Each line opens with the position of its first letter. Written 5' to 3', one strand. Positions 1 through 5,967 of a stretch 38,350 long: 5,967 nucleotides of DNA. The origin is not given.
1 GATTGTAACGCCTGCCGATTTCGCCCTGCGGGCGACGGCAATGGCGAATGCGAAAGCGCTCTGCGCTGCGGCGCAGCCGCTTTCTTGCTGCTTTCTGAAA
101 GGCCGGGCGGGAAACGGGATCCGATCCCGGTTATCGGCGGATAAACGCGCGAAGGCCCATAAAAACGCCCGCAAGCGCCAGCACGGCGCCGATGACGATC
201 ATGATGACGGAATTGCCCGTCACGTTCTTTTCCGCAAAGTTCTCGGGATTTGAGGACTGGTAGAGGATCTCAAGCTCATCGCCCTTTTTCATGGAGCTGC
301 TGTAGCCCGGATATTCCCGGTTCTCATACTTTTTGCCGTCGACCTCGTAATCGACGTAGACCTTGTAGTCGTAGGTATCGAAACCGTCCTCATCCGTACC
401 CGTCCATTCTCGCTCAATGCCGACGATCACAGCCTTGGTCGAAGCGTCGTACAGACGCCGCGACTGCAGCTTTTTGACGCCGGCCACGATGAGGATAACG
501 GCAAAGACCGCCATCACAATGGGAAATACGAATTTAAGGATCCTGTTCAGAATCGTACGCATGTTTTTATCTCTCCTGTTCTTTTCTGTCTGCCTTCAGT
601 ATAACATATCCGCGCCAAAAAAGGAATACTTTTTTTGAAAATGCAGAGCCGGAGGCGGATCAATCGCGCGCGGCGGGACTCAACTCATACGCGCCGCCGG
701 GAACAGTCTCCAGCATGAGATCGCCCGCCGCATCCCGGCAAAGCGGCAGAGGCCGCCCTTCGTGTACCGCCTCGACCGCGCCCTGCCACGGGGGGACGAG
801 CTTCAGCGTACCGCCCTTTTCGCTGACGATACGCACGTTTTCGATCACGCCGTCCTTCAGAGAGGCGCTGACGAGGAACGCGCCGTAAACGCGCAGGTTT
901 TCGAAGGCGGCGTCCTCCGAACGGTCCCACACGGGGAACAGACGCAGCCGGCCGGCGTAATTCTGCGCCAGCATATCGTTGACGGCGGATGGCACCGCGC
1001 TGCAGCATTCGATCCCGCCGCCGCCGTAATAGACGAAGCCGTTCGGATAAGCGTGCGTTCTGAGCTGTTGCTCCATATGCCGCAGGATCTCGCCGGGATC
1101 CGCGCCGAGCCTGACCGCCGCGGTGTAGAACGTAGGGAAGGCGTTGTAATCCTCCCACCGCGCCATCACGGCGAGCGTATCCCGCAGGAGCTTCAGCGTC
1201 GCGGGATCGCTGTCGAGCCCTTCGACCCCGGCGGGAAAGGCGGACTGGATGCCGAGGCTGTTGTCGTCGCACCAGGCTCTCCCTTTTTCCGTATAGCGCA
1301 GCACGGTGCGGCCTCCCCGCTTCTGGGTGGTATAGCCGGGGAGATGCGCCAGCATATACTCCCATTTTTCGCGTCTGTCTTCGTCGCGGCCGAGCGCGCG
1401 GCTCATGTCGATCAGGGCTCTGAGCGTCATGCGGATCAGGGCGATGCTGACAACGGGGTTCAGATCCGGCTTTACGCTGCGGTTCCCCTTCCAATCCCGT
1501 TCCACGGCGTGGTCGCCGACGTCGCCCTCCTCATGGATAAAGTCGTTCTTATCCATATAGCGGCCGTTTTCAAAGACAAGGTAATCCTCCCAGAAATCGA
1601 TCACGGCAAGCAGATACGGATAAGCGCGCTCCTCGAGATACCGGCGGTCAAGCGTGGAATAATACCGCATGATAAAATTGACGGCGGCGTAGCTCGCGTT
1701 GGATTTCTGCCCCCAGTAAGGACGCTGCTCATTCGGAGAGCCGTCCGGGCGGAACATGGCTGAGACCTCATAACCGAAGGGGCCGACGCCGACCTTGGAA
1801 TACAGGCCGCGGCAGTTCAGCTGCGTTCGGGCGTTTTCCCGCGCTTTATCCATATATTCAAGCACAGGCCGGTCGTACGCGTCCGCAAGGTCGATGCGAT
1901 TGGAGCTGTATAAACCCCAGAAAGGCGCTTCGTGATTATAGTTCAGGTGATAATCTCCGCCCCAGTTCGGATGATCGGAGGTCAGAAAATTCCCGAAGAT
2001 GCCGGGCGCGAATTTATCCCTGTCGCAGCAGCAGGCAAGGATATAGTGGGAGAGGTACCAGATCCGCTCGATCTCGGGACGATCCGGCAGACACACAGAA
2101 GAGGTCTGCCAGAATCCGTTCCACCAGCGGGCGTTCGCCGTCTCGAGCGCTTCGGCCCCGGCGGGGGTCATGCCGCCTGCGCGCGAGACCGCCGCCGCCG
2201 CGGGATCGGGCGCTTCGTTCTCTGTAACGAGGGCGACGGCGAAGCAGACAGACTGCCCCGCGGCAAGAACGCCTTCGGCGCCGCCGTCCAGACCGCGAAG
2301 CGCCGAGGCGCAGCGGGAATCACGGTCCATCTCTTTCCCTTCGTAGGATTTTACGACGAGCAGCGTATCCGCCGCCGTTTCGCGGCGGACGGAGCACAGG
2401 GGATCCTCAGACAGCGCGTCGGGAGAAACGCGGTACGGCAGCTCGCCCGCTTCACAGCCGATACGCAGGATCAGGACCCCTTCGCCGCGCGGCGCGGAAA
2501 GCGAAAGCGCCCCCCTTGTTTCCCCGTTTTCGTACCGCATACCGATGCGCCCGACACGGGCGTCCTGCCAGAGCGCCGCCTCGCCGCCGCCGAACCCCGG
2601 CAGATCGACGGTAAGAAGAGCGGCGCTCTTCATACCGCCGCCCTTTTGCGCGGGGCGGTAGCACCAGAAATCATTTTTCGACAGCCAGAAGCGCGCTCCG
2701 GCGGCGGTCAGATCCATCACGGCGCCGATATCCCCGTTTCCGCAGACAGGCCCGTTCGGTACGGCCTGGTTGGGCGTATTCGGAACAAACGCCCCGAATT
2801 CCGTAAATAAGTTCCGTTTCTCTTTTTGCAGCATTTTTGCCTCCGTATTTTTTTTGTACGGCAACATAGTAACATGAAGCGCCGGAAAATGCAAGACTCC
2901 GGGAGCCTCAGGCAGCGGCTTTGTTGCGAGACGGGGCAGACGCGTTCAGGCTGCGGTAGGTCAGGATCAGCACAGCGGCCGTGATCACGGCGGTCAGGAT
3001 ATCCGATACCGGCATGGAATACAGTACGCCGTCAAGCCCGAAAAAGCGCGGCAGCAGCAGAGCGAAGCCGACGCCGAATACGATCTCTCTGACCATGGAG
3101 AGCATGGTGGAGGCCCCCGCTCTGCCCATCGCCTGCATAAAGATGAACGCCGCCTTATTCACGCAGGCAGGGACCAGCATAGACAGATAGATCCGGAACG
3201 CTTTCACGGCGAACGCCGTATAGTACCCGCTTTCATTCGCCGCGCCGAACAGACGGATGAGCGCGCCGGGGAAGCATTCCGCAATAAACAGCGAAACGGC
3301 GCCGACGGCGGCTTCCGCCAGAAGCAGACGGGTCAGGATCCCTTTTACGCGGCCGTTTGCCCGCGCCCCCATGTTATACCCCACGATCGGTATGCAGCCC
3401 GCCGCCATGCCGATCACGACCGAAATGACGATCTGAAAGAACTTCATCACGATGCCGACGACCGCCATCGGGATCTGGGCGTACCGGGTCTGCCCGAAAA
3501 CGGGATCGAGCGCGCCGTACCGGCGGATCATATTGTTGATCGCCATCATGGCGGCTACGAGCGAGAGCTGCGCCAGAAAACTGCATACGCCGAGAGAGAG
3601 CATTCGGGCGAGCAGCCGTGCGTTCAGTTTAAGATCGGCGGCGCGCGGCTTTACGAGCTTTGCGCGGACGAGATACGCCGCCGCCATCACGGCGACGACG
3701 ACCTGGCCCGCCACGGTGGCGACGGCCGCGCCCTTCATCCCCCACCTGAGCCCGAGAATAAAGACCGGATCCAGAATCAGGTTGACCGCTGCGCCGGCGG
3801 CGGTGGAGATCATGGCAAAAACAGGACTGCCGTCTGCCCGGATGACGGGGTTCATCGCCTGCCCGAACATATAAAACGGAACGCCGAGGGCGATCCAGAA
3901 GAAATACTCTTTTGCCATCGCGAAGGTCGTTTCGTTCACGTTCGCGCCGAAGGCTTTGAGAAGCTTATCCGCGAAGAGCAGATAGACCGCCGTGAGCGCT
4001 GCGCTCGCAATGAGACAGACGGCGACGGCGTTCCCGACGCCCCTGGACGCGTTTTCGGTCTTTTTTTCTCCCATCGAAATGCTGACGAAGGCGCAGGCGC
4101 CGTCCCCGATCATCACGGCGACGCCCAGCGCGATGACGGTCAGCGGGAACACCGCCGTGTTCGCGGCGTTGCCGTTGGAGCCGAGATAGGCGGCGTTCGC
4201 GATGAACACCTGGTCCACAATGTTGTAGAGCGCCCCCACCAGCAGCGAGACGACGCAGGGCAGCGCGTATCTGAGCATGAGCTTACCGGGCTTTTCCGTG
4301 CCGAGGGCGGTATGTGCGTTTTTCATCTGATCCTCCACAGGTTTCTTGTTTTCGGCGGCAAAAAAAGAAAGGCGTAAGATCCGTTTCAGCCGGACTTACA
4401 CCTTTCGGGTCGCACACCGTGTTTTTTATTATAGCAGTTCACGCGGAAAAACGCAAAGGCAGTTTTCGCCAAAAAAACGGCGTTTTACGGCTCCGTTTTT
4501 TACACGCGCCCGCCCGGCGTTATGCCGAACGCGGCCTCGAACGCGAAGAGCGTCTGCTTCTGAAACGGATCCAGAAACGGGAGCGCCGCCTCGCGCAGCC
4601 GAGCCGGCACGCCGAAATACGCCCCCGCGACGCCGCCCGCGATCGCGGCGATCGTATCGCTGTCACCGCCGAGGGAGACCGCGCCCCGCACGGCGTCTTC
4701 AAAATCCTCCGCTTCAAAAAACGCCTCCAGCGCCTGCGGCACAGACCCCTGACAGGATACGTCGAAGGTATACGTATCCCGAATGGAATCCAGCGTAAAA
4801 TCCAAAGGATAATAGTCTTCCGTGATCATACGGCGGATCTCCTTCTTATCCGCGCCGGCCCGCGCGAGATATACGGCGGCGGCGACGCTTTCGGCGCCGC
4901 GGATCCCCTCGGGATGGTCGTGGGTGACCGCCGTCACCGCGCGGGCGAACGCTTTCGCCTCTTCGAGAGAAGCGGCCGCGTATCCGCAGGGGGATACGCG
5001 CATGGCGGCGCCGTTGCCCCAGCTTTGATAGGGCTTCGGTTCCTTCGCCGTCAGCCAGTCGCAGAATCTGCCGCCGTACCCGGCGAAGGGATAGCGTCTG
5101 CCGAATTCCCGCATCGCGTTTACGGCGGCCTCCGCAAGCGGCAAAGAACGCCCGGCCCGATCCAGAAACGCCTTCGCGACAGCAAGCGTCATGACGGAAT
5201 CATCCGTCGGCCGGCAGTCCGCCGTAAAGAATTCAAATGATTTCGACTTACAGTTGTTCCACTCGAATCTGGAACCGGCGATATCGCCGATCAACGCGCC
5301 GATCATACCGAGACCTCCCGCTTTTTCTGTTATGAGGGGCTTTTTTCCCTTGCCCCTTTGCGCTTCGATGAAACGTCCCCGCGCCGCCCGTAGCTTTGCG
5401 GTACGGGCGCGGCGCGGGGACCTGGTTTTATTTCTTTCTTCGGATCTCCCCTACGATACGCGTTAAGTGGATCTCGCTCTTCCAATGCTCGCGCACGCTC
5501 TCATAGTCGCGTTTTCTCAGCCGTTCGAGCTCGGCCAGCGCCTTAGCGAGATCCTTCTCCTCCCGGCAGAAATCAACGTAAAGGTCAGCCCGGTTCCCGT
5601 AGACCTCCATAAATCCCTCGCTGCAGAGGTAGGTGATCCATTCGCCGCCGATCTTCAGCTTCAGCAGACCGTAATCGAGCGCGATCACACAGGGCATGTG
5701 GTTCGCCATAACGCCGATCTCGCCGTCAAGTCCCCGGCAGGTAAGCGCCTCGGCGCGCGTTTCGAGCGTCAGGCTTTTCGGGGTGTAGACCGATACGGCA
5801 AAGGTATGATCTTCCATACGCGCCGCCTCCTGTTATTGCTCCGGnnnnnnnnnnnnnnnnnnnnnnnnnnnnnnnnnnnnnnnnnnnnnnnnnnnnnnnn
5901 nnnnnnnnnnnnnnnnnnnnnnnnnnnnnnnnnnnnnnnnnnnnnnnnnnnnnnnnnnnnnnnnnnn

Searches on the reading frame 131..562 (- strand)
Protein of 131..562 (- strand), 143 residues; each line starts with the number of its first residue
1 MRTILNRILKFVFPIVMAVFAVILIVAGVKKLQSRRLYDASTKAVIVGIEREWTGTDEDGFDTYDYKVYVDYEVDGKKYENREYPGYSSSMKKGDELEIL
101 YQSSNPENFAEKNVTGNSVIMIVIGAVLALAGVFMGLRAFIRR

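Call 26: search_protein_families(library=pfam, proteins=[window:131-562:-], max_evalue=0.00001)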
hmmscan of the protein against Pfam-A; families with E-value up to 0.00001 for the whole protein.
window:131-562:- (143 aa): 1 family
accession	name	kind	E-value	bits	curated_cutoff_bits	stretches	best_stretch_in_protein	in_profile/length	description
PF12158.14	DUF3592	-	3.5e-06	28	25.3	1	43-108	2-76/84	Domain of unknown function (DUF3592)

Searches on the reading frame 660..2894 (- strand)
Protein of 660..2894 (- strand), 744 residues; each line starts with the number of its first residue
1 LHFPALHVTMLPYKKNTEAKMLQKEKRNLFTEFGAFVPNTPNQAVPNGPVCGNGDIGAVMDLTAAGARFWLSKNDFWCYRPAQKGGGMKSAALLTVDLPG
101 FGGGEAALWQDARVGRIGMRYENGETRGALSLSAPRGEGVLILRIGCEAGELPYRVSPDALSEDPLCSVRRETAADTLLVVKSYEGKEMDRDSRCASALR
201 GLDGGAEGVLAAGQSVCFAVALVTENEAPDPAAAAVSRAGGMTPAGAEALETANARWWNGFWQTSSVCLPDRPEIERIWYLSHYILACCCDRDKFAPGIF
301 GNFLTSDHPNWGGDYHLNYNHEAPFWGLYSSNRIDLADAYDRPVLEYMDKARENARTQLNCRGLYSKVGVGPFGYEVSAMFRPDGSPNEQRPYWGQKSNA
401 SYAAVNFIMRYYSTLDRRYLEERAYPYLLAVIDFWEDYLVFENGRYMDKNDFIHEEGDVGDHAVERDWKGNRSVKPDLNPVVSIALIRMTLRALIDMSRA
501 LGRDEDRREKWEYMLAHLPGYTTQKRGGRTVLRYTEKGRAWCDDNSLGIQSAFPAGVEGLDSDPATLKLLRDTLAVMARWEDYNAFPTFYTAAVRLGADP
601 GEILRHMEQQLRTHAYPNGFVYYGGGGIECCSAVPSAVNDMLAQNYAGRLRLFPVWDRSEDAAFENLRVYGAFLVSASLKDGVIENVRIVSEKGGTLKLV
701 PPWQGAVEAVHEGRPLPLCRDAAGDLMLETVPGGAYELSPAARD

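Call 26: search_protein_families(library=pfam, proteins=[window:660-2894:-], max_evalue=0.00001)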
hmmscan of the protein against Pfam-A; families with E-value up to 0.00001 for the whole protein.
window:660-2894:- (744 aa): 1 family
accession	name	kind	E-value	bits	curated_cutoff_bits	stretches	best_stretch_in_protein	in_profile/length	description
PF22124.2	Glyco_hydro_95_cat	-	8.2e-22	78.1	27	1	278-527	55-289/408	Glycosyl hydrolase family 95 catalytic domain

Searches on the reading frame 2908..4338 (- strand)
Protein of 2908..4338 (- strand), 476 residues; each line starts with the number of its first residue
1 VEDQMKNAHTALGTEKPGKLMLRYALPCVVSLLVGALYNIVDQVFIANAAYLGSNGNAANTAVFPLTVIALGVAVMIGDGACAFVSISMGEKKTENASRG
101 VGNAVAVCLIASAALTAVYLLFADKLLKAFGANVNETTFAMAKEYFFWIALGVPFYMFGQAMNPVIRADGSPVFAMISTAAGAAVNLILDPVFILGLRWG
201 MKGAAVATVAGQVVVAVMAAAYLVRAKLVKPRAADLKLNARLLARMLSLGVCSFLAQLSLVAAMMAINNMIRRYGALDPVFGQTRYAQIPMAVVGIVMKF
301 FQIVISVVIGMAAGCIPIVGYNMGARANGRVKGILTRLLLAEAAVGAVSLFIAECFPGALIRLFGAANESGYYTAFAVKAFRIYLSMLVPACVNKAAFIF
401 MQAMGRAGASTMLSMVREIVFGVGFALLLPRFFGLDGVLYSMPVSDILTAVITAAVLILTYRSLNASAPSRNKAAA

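Call 26: search_protein_families(library=pfam, proteins=[window:2908-4338:-], max_evalue=0.00001)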
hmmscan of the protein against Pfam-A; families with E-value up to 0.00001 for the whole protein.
window:2908-4338:- (476 aa): 1 family
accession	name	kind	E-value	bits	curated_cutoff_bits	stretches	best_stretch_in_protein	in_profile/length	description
PF01554.23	MatE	-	1.1e-25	90.6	24.9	2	27-192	1-161/161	MatE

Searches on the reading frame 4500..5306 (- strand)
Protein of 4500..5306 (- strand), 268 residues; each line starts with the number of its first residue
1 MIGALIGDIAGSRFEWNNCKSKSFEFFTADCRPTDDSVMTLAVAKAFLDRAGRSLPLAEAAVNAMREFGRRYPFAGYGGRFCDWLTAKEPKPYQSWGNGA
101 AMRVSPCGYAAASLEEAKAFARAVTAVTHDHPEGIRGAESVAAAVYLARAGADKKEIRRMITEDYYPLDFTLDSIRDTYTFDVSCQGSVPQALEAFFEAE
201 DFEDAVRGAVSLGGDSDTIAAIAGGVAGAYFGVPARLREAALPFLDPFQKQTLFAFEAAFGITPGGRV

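Call 26: search_protein_families(library=pfam, proteins=[window:4500-5306:-], max_evalue=0.00001)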
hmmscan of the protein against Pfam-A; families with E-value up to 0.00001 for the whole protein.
window:4500-5306:- (268 aa): 1 family
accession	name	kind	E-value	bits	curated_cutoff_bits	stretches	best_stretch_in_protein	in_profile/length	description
PF03747.19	ADP_ribosyl_GH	-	1.3e-37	130.4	26.2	1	1-233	3-281/287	ADP-ribosylglycohydrolase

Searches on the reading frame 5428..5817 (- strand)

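Call 26: search_protein_families(library=pfam, proteins=[window:5428-5817:-], max_evalue=0.00001)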
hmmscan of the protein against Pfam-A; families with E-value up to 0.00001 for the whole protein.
window:5428-5817:- (129 aa): 1 family
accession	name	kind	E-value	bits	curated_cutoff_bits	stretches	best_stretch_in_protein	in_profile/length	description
PF02823.21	ATP-synt_DE_N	-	6.1e-16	58.6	27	1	7-82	2-78/80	ATP synthase, Delta/Epsilon chain, beta-sandwich domain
